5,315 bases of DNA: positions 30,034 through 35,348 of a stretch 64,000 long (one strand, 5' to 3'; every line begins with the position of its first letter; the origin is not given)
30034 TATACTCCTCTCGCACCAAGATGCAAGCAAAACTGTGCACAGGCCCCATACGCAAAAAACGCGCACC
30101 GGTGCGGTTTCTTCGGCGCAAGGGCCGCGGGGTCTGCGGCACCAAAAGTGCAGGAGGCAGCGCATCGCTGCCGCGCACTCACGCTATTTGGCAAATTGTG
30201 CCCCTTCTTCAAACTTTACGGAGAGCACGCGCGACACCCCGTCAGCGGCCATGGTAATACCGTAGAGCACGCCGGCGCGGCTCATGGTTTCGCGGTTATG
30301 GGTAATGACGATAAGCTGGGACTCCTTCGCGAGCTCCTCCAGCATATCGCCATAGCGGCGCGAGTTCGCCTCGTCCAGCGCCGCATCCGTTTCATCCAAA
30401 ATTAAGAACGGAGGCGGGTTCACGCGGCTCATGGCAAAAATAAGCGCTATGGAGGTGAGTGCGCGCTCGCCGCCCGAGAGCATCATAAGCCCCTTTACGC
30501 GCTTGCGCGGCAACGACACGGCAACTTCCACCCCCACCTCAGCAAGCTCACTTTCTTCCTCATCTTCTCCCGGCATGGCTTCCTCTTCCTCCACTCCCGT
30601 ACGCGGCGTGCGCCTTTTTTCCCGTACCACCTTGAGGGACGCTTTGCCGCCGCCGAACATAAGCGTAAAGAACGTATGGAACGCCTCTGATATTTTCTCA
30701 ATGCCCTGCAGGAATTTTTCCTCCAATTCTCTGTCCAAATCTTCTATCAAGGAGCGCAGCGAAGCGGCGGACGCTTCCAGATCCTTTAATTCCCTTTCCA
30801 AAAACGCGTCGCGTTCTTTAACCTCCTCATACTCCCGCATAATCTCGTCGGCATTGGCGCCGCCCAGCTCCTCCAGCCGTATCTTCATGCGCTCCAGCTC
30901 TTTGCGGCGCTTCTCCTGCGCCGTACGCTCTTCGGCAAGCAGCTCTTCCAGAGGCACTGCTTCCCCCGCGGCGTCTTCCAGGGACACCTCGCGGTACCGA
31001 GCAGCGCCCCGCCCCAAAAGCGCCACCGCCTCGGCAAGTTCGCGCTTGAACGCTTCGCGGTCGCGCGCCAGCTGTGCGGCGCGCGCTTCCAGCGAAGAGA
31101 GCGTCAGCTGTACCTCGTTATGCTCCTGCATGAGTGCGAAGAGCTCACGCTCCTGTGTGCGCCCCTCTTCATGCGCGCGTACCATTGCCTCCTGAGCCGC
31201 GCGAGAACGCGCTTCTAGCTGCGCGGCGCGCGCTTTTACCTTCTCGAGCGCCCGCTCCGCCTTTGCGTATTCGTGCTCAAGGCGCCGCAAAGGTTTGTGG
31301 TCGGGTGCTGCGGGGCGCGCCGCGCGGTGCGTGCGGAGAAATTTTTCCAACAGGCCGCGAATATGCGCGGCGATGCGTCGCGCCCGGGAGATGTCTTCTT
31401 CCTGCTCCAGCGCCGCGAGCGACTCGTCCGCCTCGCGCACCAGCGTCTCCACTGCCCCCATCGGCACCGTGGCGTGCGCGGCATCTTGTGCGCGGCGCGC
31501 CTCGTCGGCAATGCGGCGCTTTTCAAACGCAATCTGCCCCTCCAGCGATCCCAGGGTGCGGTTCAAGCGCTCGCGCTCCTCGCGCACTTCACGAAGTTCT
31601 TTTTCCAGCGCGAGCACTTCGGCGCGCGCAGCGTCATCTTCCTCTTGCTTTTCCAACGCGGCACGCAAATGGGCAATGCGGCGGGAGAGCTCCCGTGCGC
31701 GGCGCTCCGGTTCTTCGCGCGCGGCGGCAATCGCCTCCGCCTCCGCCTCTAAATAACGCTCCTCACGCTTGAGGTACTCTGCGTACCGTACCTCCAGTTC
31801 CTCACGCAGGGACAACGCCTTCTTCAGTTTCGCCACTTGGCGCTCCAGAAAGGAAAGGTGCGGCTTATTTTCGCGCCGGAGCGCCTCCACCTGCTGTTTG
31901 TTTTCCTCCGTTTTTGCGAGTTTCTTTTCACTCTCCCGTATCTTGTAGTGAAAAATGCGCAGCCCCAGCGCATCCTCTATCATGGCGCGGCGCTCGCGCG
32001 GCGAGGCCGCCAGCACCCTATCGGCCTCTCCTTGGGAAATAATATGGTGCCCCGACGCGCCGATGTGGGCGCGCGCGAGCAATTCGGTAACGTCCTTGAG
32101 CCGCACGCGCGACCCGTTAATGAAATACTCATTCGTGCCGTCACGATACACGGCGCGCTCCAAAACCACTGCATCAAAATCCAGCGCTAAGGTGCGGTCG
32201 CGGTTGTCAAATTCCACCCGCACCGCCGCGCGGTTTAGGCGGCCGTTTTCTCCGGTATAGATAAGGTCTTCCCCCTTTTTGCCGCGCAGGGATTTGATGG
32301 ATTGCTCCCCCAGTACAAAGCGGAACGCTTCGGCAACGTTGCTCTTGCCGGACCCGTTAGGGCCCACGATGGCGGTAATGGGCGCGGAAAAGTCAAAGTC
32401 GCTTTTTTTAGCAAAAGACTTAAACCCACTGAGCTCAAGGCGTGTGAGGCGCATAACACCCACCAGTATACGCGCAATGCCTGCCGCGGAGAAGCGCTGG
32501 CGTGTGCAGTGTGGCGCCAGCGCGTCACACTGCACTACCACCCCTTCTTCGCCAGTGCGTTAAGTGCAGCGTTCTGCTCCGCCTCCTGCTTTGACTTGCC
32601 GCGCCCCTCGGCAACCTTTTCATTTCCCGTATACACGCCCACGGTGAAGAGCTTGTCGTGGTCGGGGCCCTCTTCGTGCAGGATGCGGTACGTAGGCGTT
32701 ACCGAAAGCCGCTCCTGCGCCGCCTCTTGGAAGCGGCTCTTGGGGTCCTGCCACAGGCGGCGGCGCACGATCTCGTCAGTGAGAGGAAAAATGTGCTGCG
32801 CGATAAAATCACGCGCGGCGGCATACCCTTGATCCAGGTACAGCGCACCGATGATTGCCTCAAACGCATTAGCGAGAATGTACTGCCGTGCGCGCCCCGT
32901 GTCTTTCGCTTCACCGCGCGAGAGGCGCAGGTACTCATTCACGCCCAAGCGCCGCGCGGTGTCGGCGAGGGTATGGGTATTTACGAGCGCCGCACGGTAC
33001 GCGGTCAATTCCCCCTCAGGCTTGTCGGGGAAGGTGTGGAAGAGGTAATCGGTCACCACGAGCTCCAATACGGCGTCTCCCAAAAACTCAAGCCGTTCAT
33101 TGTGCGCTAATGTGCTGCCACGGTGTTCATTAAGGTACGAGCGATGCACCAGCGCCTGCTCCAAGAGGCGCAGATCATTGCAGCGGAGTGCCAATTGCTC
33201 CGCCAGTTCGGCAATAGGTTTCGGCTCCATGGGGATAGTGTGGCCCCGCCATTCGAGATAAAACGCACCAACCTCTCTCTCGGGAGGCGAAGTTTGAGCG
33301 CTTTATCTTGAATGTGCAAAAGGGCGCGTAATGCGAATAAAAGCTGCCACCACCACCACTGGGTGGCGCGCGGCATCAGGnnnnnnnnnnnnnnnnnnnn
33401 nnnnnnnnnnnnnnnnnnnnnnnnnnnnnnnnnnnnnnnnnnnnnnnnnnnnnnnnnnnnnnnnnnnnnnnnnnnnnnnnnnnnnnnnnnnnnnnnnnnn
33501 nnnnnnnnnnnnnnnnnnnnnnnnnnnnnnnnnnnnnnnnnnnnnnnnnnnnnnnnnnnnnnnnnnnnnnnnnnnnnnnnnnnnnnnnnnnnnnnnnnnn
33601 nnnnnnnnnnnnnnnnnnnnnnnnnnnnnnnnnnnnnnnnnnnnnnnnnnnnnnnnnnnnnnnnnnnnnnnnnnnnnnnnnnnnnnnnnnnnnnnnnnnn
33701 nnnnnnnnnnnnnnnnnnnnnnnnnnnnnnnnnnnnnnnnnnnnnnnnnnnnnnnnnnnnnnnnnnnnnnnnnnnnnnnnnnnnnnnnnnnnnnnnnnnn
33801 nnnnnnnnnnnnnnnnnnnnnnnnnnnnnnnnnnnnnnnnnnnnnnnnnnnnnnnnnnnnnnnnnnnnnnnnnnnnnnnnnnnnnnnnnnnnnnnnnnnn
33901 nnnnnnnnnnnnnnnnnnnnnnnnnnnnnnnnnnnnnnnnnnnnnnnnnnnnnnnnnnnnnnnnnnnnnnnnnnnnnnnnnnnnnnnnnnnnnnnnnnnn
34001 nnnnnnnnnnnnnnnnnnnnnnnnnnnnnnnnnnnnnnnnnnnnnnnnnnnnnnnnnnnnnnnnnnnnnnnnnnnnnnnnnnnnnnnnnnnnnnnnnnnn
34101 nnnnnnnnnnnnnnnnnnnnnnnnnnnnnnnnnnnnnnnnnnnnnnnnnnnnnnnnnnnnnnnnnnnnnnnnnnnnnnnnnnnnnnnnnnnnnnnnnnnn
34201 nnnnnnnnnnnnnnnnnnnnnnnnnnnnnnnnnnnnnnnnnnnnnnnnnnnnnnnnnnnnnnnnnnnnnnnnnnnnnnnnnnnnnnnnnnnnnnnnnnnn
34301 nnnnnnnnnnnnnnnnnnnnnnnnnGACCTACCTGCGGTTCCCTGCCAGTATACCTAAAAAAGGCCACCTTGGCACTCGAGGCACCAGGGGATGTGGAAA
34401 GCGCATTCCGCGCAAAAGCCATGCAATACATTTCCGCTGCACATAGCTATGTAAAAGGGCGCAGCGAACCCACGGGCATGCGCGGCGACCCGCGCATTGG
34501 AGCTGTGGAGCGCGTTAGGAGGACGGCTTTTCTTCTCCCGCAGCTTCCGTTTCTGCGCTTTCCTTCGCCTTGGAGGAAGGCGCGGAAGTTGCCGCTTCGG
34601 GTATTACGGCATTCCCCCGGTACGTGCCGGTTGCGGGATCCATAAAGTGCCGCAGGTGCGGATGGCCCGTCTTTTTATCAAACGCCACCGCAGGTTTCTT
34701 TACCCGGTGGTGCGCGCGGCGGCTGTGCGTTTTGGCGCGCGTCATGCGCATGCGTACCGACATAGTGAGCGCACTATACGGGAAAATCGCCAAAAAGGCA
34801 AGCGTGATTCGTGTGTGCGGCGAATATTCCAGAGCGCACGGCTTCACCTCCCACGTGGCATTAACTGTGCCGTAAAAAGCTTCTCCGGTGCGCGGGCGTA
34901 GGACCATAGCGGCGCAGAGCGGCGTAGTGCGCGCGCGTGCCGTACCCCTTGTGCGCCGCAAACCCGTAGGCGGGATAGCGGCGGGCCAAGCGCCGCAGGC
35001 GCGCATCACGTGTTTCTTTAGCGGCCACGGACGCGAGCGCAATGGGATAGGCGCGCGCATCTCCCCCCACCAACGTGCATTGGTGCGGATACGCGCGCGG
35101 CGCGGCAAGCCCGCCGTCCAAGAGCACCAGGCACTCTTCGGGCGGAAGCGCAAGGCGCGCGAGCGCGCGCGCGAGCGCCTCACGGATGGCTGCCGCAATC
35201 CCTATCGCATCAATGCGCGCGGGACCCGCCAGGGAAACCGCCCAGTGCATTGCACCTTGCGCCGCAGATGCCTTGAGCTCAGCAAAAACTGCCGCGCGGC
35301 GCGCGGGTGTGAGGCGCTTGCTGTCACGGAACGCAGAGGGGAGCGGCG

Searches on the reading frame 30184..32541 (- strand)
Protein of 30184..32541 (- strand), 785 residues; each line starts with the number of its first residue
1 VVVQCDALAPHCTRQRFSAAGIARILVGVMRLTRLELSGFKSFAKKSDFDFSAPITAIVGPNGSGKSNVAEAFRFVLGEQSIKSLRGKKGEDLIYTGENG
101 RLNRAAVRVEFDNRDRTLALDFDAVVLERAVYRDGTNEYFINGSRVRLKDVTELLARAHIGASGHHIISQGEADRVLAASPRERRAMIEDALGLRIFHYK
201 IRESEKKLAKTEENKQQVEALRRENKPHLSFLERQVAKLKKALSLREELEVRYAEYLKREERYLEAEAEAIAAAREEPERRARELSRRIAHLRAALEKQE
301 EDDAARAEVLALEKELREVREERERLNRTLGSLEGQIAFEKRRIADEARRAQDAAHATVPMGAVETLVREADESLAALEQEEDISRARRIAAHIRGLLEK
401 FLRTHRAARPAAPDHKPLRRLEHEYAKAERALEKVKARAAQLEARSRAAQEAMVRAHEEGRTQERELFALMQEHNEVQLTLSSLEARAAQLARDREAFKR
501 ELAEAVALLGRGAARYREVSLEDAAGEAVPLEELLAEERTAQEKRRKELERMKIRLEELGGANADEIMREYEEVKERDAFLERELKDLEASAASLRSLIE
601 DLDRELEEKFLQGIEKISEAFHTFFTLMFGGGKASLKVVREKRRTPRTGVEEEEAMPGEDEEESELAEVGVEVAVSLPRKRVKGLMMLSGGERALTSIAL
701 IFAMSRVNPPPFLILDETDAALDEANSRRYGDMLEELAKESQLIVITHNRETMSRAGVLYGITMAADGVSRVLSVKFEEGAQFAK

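Call 69: search_protein_families(library=pfam, proteins=[window:30184-32541:-], max_evalue=0.001)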
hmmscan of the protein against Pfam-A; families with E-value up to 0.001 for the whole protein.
window:30184-32541:- (785 aa): 6 families
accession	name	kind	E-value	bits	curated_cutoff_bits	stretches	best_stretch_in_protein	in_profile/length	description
PF02463.25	SMC_N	-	2.2e-68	230.4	40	1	32-770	2-219/220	RecF/RecN/SMC N terminal domain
PF13476.12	AAA_23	-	1.6e-16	62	27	1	34-249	1-189/201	AAA domain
PF13304.12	AAA_21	-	1e-11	45.9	27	1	55-131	1-83/304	AAA domain, putative AbiEii toxin, Type IV TA system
PF13175.12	AAA_15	-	8.5e-11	42.5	32.1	1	30-241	1-124/374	AAA ATPase domain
PF00005.33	ABC_tran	-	4e-07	31.2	25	0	55-75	13-33/137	ABC transporter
PF13555.12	AAA_29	-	0.00017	21.7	27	1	32-77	1-46/61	P-loop containing region of AAA domain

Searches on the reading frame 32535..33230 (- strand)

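Call 69: search_protein_families(library=pfam, proteins=[window:32535-33230:-], max_evalue=0.001)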
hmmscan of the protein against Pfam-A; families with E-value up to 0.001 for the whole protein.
window:32535-33230:- (231 aa): 4 families
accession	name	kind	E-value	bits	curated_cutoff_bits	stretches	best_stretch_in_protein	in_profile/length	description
PF14622.11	Ribonucleas_3_3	-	1.1e-41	142.5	35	1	21-149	3-126/128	Ribonuclease-III-like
PF00636.31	Ribonuclease_3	-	2.1e-29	102.7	27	1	45-135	1-102/102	Ribonuclease III domain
PF00035.32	dsrm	-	7.9e-18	65.2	23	1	163-228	1-65/66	Double-stranded RNA binding motif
PF22935.1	RM44_endonuclase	-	3e-11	44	27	1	20-130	20-139/139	Large ribosomal subunit protein mL44, endonuclease domain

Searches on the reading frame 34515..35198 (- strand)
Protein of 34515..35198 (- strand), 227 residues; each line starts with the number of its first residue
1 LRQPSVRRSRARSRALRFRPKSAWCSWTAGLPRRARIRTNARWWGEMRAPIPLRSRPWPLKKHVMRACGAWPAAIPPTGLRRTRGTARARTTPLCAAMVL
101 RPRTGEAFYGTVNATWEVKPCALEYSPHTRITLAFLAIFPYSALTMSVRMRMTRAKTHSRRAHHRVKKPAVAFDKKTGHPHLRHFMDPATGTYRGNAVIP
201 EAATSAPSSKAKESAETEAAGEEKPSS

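Call 69: search_protein_families(library=pfam, proteins=[window:34515-35198:-], max_evalue=0.001)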
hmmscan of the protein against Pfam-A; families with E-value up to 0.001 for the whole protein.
window:34515-35198:- (227 aa): 1 family
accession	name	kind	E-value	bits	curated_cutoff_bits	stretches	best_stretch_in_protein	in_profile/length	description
PF01783.29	Ribosomal_L32p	-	8e-12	45.6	21.3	1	151-199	6-54/56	Ribosomal L32p protein family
